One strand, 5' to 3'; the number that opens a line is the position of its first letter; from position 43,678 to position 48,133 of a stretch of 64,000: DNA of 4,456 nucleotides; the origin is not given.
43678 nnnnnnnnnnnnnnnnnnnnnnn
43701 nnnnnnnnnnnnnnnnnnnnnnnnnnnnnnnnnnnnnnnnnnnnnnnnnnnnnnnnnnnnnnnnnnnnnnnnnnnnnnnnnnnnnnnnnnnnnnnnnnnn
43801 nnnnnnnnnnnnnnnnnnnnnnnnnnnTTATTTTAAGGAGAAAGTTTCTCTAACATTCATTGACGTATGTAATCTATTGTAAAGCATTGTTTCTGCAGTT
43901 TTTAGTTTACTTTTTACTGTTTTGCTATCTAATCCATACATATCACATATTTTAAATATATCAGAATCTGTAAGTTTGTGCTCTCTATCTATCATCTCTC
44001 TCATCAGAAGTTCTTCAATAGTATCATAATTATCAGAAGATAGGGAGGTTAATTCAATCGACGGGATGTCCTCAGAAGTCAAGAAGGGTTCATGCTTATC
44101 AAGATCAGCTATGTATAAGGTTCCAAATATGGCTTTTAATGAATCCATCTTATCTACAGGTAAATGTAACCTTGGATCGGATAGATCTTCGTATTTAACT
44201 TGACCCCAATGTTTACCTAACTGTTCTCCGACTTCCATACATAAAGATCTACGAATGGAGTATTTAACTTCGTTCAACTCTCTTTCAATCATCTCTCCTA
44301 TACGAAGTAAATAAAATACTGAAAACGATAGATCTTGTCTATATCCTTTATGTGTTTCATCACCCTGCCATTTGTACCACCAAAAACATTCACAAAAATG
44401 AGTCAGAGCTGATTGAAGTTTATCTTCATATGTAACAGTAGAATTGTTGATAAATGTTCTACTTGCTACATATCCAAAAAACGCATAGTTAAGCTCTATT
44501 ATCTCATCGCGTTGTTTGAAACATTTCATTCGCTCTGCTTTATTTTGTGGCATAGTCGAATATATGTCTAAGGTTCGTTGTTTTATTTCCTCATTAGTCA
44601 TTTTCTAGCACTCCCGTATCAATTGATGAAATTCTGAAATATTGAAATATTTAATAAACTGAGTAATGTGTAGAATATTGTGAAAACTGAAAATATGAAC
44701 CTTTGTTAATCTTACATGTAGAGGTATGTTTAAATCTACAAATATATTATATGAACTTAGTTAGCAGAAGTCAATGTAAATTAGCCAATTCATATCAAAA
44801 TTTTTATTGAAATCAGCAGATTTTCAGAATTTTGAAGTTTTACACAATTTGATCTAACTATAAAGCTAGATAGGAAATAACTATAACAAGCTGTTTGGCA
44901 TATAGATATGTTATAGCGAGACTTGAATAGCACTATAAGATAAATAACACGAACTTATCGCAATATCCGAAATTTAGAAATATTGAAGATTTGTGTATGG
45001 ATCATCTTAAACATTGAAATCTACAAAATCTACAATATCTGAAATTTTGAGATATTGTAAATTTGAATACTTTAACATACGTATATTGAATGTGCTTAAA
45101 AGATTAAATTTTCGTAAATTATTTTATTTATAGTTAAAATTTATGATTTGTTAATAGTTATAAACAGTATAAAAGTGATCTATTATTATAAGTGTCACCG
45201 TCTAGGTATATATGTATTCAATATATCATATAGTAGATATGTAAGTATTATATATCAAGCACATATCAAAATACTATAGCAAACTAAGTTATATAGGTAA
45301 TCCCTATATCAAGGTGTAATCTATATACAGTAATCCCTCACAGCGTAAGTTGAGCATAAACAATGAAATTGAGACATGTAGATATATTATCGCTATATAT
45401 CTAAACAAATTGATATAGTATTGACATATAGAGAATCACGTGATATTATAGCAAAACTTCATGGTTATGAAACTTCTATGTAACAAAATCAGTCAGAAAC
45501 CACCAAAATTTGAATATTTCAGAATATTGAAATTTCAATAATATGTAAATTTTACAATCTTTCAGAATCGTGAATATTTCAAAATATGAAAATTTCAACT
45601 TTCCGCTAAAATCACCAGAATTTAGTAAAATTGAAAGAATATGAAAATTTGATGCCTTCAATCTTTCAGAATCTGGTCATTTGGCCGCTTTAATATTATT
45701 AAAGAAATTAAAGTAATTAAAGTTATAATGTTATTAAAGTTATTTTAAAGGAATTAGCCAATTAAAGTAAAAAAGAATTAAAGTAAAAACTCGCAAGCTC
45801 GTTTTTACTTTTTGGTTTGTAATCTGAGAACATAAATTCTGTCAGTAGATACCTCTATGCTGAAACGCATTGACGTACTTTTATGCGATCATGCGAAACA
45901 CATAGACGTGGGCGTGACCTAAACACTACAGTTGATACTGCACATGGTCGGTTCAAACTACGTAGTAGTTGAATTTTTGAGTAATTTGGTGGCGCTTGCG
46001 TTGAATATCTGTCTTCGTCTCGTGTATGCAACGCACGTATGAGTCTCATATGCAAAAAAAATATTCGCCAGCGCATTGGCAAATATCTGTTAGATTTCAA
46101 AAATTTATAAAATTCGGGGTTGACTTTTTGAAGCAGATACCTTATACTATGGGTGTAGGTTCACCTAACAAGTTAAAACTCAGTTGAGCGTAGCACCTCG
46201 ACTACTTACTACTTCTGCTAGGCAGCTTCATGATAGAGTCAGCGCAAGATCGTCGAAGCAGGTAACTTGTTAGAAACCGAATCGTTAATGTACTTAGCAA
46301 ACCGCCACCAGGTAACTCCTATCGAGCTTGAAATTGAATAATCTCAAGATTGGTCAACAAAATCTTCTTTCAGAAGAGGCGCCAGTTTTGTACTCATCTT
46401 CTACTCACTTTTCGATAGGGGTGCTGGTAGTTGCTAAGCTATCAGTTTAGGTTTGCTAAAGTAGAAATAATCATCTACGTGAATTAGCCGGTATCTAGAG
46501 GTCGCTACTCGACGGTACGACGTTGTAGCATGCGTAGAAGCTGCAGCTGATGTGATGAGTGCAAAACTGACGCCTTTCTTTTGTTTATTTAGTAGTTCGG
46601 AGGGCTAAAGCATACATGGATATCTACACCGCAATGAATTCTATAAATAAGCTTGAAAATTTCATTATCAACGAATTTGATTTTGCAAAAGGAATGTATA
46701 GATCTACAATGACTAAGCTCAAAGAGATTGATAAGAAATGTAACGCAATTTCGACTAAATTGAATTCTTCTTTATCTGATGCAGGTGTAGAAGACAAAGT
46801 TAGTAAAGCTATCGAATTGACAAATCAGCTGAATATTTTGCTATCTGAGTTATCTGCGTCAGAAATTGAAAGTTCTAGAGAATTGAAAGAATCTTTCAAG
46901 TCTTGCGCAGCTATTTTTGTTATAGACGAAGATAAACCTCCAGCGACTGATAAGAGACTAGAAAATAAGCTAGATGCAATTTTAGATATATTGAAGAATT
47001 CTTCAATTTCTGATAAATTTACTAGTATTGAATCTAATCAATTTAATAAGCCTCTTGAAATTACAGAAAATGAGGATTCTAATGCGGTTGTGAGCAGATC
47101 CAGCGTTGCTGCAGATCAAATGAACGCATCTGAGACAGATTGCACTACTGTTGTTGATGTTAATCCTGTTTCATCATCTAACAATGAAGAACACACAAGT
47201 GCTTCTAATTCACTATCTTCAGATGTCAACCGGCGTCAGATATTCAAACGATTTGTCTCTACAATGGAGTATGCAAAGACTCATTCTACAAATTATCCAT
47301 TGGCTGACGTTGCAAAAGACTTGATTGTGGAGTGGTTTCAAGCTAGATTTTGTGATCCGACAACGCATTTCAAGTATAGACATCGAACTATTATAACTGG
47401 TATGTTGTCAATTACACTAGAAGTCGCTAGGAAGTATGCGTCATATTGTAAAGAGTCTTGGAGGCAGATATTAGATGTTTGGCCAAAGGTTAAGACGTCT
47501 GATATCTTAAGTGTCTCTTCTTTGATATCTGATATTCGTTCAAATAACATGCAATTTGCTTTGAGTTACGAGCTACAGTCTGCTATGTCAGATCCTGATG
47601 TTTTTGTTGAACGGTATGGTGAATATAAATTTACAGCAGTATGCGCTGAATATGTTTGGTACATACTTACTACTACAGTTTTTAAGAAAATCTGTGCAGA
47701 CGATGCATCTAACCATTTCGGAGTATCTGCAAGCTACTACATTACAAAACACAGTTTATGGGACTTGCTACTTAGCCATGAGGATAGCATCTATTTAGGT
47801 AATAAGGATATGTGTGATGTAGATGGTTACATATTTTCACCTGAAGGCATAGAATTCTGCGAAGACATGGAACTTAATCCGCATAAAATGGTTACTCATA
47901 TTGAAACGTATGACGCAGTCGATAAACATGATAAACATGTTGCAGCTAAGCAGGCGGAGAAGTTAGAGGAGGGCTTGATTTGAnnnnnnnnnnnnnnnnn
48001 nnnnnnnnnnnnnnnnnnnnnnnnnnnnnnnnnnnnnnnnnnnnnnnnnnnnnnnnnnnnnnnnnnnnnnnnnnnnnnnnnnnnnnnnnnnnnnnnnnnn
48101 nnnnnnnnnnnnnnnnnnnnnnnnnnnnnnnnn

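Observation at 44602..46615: Two-kilobase non-coding region with iteron-like repeats and a promoter feeding a 460-nt leader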

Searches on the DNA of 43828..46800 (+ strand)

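Call 6: search_dna_similar(query=window:44602-46615:+, collection=phages, mode=distant, max_rows=30)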
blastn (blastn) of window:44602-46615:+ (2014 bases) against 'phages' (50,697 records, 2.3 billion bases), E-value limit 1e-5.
No match.

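Call 7: search_rna_families(source=window, start=44400, end=46800, threshold=evalue, max_evalue=10, show_alignments=3)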
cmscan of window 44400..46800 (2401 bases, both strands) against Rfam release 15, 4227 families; matches with E-value up to 10: 4.
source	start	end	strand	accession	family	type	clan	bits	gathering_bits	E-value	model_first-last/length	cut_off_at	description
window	46199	46281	-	RF02893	RpsF_leader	Cis-reg; leader;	-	25.9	37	0.011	1-85/85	no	RpsF leader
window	45013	45062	-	RF01096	PK-HAV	Cis-reg;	-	25.5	50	3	1-56/56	no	HepA virus 3'-terminal pseudoknot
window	45742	45811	+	RF02495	ohsC_RNA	Gene; antitoxin;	-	21.4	50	3.8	1-77/77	no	Oppression of Hydrophobic ORF by sRNA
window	44740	44805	-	RF02701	PsrR1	Gene; sRNA;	-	17.5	42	4.7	1-79/79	no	Photosynthesis regulatory RNA1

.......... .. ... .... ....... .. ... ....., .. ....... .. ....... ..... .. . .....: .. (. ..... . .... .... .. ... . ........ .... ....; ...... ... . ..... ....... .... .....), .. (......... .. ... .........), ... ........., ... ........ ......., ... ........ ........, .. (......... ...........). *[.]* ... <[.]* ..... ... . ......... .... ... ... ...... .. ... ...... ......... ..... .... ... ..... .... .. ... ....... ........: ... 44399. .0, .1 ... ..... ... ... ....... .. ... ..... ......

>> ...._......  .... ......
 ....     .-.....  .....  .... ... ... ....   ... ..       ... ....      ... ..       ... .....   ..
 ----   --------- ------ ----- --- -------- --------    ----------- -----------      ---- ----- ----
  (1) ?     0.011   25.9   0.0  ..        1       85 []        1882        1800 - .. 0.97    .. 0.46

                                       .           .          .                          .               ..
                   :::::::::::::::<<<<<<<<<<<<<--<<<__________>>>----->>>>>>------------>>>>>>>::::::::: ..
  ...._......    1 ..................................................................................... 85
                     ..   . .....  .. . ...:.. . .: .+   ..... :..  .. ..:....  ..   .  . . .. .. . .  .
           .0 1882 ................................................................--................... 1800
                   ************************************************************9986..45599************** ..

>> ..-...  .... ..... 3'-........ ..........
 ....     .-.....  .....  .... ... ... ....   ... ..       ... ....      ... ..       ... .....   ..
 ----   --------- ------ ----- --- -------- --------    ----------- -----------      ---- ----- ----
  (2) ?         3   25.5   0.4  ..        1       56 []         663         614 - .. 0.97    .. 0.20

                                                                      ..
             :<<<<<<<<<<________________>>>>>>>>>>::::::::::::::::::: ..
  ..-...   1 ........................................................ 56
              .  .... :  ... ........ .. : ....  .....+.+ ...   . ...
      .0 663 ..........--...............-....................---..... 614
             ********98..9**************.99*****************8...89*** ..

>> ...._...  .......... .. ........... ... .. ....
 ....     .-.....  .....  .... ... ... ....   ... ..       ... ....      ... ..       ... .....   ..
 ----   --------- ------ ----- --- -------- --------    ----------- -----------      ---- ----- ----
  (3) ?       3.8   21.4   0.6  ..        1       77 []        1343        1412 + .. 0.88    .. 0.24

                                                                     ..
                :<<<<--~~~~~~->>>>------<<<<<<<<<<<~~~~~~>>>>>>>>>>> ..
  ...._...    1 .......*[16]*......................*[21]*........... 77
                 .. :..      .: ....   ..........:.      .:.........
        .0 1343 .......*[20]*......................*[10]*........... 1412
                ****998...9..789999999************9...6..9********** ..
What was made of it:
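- On Any described RNA family (Rfam 15, including GOLLD, ROOL, 6S, riboswitches, leaders): The best sub-threshold hit is the RpsF leader on the minus strand, 25.9 bits against 37 needed (call 7).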

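Call 31: search_rna_families(sources=[L012, L014, L015, L020, L011, L025, L027, L030, L032, L002, L018], threshold=gathering)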
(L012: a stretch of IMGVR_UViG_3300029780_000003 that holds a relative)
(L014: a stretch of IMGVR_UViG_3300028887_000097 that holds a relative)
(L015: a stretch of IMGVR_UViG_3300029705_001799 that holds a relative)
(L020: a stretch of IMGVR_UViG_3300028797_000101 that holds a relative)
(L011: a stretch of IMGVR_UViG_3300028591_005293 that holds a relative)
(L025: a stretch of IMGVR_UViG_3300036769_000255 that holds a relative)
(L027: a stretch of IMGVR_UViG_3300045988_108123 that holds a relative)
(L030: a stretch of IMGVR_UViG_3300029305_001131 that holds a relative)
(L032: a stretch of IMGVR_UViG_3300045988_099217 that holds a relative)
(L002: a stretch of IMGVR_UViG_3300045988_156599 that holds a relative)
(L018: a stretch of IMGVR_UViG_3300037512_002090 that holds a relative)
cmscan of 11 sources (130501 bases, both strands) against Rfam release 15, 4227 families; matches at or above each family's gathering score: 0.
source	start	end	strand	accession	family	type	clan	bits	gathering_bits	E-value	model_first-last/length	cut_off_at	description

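Call 89: search_rna_families(sources=[L011, L094, L025, L027, L014, L101], threshold=evalue, max_evalue=1)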
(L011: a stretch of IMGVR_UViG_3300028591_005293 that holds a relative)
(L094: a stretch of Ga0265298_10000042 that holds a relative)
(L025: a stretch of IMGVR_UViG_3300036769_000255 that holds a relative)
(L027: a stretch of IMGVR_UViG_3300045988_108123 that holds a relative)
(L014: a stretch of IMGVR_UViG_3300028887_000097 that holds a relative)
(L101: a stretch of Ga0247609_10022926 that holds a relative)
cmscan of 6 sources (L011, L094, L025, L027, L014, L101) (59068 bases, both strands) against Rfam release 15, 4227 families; matches with E-value up to 1: 1.
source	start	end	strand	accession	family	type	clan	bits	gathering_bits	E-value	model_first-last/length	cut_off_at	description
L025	7996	8042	+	RF00237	mir-9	Gene; miRNA;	-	27.5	58.6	0.75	17-62/78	no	mir-9/mir-79 microRNA precursor family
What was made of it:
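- On Any described RNA family (Rfam 15, including GOLLD, ROOL, 6S, riboswitches, leaders): 11 relatives give nothing at gathering (call 31) and 6 relatives give nothing at E up to 1 (call 89).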

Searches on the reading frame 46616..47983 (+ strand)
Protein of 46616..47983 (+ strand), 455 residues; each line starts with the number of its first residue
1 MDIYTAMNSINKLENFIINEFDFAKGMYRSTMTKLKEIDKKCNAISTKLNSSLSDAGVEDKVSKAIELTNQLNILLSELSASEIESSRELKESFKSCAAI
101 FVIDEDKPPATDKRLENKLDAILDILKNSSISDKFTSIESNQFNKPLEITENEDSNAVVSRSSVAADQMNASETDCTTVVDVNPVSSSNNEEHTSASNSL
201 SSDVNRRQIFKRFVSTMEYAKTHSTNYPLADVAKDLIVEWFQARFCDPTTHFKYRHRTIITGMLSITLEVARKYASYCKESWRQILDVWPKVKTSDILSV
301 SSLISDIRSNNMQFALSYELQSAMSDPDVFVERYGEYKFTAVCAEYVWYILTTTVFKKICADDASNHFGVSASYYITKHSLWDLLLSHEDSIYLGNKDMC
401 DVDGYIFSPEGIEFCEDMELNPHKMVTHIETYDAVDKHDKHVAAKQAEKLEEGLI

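Call 8: search_protein_families(library=pfam, proteins=[window:46616-47983:+], max_evalue=0.01)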
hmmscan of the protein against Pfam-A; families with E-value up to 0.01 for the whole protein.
window:46616-47983:+ (455 aa): 0 families

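Call 14: search_dna_similar(query=window:46616-47983:+, collection=phages, mode=protein, max_rows=15)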
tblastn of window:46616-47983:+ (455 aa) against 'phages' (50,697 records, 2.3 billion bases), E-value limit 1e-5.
No match.
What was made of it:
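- Tried and rejected: DNA similarity of the 2-kb region to 50,697 phage records: no match (call 6). tblastn of the first operon gene: no match (call 14).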

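Call 15: find_related_loci(query=window:46616-47983:+, collection=viral_contigs, flank=6000)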
Query window:46616-47983:+ (455 aa) in viral_contigs; peptide patterns used: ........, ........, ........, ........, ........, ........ (x = any residue, [..] = any of these).
6 stretches matched a pattern; 2 encode a relative of the query (tblastn E <= 1e-3); 1 distinct loci.
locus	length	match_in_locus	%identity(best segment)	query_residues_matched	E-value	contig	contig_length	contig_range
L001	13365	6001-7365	98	1-455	0e+0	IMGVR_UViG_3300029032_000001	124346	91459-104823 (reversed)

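Call 35: search_protein_families(library=phrogs, proteins=[window:46616-47983:+], max_evalue=0.001)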
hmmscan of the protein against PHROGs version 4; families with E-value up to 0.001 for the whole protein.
window:46616-47983:+ (455 aa): 0 families

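Call 77: find_homologous_proteins(query=window:46616-47980:+, max_evalue=0.001)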
Query window:46616-47980:+ (455 aa): 4 proteins with E <= 0.001 among 4986 candidates.
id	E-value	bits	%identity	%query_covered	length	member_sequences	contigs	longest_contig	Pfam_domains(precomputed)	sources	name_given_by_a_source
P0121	8.4e-289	975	96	100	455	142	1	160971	-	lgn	-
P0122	1.3e-264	896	88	100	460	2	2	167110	-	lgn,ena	-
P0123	5.7e-224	762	75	100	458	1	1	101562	-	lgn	-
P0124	2.7e-215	733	72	100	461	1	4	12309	-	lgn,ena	-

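Call 78: find_encoding_contigs(protein=P0122, flank=3500, max_places=3)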
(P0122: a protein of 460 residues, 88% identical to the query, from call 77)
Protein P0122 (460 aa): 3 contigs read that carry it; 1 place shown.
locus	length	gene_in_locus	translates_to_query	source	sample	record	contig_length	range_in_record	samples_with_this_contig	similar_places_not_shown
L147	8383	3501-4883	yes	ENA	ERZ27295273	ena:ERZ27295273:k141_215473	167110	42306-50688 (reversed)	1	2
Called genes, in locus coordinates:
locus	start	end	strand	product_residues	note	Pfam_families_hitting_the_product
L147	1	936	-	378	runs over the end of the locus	PF12323:HTH_OrfB_IS605, PF01385:OrfB_IS605, PF07282:Cas12f1-like_TNB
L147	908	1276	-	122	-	PF00239:Resolvase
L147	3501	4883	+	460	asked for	-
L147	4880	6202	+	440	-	-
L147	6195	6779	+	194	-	-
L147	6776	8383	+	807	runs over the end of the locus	PF03796:DnaB_C, PF13481:AAA_25 (weak)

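Call 79: find_encoding_contigs(protein=P0123, flank=3500, max_places=3)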
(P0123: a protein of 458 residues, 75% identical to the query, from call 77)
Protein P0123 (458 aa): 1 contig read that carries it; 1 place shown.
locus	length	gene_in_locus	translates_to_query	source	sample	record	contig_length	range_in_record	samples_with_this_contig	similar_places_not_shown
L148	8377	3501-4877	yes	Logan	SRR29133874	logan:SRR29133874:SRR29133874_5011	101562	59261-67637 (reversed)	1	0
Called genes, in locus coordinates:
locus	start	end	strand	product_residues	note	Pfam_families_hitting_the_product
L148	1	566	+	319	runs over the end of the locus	-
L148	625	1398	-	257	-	-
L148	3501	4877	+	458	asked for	-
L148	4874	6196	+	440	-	-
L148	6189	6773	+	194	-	-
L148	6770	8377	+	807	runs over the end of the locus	PF03796:DnaB_C, PF13481:AAA_25 (weak)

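Call 95: search_protein_families(library=ncbifam, proteins=[window:46616-47980:+], max_evalue=0.05)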
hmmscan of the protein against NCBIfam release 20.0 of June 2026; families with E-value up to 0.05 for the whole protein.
window:46616-47980:+ (455 aa): 0 families
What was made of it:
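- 46599..47983 (+): Shine-Dalgarno GGAGGG (46599-46604) and the first gene of the replication operon (455 aa, unknown, fast-evolving). No family hits (calls 8, 35, 95).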

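Call 102: predict_structure(alignment_id=A6)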
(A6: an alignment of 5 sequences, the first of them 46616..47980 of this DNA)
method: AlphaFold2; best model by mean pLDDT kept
length: 455 residues; sequences in the alignment: 5
mean_pLDDT: 36.7   pTM: 0.20
mean pLDDT of the five models: 36.7, 33.6, 33.6, 33.0, 32.8
residues with pLDDT >= 90: 0; 70-90: 0; 50-70: 48; < 50: 407
segments of 3 or more residues with pLDDT < 50: 1-29, 82-84, 86-455
pLDDT, mean of each block of 10 residues (from residue 1): 38 43 46 55 60 56 60 53 47 39 33 39 39 33 28 25 24 24 26 25 32 37 34 34 32 31 38 40 35 35 38 43 44 40 41 40 34 32 31 25 26 27 25 29 37 34
secondary structure, 60 per line:
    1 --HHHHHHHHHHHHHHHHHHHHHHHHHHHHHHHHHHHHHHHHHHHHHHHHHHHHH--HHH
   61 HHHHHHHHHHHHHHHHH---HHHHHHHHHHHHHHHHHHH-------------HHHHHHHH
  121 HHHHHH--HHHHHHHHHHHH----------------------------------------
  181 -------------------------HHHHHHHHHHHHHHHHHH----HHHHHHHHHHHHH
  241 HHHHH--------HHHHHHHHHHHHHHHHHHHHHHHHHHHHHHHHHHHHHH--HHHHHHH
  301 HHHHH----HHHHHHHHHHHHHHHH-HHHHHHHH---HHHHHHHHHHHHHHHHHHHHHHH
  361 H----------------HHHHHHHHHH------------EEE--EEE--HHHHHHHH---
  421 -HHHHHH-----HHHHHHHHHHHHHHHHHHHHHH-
elements in order: H3-55 H58-77 H81-99 H113-126 H129-140 H206-223 H228-245 H254-291 H294-305 H310-325 H327-334 H338-361 H378-387 E400-402 E405-407 H410-417 H422-427 H433-454
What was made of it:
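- On Iteron-type replication origin: The AF2 model of the first failed (pLDDT 37, call 102).
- Tried and rejected: The AF2 model of the 455-aa first gene was useless (pLDDT 37, call 102), so no fold search was run on it.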
